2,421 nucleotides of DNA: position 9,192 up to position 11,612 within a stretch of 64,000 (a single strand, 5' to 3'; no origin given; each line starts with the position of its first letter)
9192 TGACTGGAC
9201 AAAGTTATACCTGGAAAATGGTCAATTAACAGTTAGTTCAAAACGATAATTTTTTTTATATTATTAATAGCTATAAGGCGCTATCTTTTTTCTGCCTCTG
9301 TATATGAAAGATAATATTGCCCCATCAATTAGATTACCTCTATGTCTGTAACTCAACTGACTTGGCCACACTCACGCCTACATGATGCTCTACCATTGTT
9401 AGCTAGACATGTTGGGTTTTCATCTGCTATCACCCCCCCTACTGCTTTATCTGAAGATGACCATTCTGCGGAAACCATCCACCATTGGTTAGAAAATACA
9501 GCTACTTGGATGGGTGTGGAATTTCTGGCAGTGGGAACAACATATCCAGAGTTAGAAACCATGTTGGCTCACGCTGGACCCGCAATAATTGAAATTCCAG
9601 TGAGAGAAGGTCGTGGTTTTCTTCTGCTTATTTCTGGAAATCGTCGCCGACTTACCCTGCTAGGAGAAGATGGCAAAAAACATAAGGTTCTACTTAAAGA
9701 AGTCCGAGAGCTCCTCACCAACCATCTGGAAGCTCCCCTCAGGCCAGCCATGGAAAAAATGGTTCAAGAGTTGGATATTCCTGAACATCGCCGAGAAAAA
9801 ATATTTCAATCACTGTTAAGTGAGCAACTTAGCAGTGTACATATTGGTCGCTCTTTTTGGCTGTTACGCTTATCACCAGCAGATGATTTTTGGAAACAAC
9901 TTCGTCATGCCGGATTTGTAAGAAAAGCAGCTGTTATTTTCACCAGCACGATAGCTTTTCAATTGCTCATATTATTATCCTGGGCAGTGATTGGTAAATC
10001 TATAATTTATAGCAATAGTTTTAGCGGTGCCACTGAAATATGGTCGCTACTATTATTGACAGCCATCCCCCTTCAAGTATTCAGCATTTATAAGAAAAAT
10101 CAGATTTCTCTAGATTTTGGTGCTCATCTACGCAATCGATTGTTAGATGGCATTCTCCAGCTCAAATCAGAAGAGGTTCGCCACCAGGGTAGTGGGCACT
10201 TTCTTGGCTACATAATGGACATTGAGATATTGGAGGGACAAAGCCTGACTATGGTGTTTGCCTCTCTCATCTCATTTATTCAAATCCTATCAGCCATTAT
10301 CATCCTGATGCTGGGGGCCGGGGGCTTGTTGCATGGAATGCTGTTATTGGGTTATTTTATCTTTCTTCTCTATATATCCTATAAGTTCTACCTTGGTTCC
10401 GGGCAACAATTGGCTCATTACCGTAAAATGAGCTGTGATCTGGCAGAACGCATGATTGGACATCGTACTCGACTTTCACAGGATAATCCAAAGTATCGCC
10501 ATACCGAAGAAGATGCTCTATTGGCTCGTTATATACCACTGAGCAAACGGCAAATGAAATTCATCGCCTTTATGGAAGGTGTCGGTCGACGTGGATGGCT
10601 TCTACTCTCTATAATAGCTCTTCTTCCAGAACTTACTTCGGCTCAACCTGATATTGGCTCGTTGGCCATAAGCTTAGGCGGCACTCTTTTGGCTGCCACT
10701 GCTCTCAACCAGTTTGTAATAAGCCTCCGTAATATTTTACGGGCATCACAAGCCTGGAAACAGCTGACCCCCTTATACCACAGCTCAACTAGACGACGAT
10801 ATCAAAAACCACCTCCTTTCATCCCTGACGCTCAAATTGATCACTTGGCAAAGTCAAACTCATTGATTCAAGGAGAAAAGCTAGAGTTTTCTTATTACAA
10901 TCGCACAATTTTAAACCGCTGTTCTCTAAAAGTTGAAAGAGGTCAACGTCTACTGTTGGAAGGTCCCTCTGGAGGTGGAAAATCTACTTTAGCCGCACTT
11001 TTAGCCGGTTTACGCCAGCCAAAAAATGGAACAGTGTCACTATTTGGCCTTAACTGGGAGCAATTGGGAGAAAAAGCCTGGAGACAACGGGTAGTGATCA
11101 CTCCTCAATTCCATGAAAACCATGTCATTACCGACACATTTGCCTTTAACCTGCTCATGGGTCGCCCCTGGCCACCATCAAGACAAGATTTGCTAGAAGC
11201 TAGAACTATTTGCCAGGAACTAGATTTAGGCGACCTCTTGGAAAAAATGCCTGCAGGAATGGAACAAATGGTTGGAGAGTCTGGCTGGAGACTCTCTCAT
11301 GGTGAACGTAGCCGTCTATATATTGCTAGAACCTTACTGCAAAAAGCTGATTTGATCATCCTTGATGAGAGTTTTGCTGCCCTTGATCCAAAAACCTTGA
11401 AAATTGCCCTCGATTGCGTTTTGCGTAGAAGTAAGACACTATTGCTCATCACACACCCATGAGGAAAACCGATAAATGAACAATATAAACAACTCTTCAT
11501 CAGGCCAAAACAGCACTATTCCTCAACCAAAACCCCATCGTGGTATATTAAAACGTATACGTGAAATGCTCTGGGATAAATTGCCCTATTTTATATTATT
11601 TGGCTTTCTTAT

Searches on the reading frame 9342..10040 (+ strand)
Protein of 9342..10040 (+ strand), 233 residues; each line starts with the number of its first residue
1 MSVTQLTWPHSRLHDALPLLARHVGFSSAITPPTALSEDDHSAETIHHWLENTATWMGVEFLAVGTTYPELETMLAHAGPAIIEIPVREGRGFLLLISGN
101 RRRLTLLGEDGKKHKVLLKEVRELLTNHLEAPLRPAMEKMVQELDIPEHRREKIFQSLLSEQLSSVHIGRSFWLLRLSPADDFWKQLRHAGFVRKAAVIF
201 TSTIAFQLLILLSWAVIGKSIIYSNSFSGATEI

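Call 61: search_solved_structures(query=window:9342-10040:+, max_evalue=1)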
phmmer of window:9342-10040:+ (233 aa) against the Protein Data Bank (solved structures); distinct sequences matched with E-value up to 1: 3.
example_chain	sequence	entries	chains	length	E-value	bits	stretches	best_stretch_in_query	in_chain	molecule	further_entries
6gnx_A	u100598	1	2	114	0.8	12.3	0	67-96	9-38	Membrane-anchored junction protein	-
2zu6_B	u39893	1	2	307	0.92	12.1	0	94-185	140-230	Programmed cell death protein 4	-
3eij_A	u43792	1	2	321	1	12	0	94-185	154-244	Programmed cell death protein 4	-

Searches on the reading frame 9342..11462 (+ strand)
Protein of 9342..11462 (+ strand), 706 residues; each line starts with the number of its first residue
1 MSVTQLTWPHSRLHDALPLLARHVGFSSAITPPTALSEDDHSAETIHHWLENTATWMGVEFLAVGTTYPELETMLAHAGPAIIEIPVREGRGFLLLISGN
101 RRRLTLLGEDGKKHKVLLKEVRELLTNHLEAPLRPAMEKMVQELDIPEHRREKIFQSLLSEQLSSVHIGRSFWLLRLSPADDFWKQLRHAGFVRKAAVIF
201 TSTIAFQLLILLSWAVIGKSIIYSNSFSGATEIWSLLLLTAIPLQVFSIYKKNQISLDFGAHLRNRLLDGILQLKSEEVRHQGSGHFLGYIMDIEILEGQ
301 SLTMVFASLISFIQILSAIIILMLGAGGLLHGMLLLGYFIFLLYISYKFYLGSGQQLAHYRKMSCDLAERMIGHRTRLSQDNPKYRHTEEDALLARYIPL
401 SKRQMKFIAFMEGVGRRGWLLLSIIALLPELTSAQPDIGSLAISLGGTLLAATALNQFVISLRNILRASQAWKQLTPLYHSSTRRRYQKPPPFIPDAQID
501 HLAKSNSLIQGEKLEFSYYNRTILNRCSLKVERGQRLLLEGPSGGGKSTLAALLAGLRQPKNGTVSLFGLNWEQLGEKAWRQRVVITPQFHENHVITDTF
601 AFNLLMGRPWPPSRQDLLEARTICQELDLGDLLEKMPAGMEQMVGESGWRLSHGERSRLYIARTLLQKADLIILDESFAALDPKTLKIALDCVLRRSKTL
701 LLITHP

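Call 4: search_protein_families(library=pfam, proteins=[window:9342-11462:+], max_evalue=0.01)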
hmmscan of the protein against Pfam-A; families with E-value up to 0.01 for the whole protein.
window:9342-11462:+ (706 aa): 1 family
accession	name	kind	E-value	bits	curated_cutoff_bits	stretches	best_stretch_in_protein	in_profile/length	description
PF00005.33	ABC_tran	-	3.2e-23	83.3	25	1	524-678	1-136/137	ABC transporter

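Call 5: search_protein_families(library=ncbifam, proteins=[window:9342-11462:+], max_evalue=0.01)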
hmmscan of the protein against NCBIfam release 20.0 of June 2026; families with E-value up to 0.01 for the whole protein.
window:9342-11462:+ (706 aa): 176 families (the best 25 are shown)
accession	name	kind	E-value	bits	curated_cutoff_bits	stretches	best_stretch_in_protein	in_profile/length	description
TIGR02868.1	CydC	equivalog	5.2e-40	137.6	329.05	1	261-705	86-528/530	thiol reductant ABC exporter subunit CydC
TIGR02857.1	CydD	equivalog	4.1e-39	134.9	435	1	500-705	313-515/529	thiol reductant ABC exporter subunit CydD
NF008364.0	PRK11160.1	equivalog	3.9e-35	121.5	630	1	262-705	94-533/575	heme ABC transporter ATP-binding protein/permease CydC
TIGR03375.1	type_I_sec_LssB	subfamily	1.6e-30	106.1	693.1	1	503-705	460-660/696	type I secretion system permease/ATPase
TIGR03797.1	NHLM_micro_ABC2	equivalog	2.4e-30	105.7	709.4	1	213-705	158-643/686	NHLP bacteriocin export ABC transporter permease/ATPase subunit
TIGR02204.1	MsbA_rel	hypoth_equivalog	1.1e-29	103.6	780.4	1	448-705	284-533/576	ABC transporter, permease/ATP-binding protein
TIGR03796.1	NHLM_micro_ABC1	equivalog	1.2e-29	103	853.3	1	503-705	472-670/710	NHLP family bacteriocin export ABC transporter peptidase/permease/ATPase subunit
TIGR01193.1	bacteriocin_ABC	subfamily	3e-29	102.1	523.85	1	443-705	409-667/708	peptide cleavage/export ABC transporter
NF010178.0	PRK13657.1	equivalog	1.1e-28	100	733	1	500-705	326-528/588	glucan ABC transporter ATP-binding protein/ permease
TIGR02203.1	MsbA_lipidA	equivalog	1.2e-28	100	602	1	512-705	335-527/572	lipid A export permease/ATP-binding protein MsbA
NF045513.1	HepA_fam_ABC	equivalog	1.5e-27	96.3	725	1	506-705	371-567/610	heterocyst formation ABC transporter subunit HepA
NF008381.0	PRK11176.1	equivalog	1.1e-26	93.4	867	1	504-705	337-537/582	lipid A ABC transporter ATP-binding protein/permease MsbA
TIGR00958.1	3a01208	subfamily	9.2e-26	90.3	874.6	1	502-705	472-672/711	antigen peptide transporter 2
NF008056.1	PRK10790.1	equivalog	1.4e-24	86.6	746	1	506-705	338-533/584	SmdB family multidrug efflux ABC transporter permease/ATP-binding protein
NF008379.0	PRK11174.1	equivalog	1.1e-23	83.8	684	1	507-705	348-542/588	heme ABC transporter permease/ATP-binding protein CydD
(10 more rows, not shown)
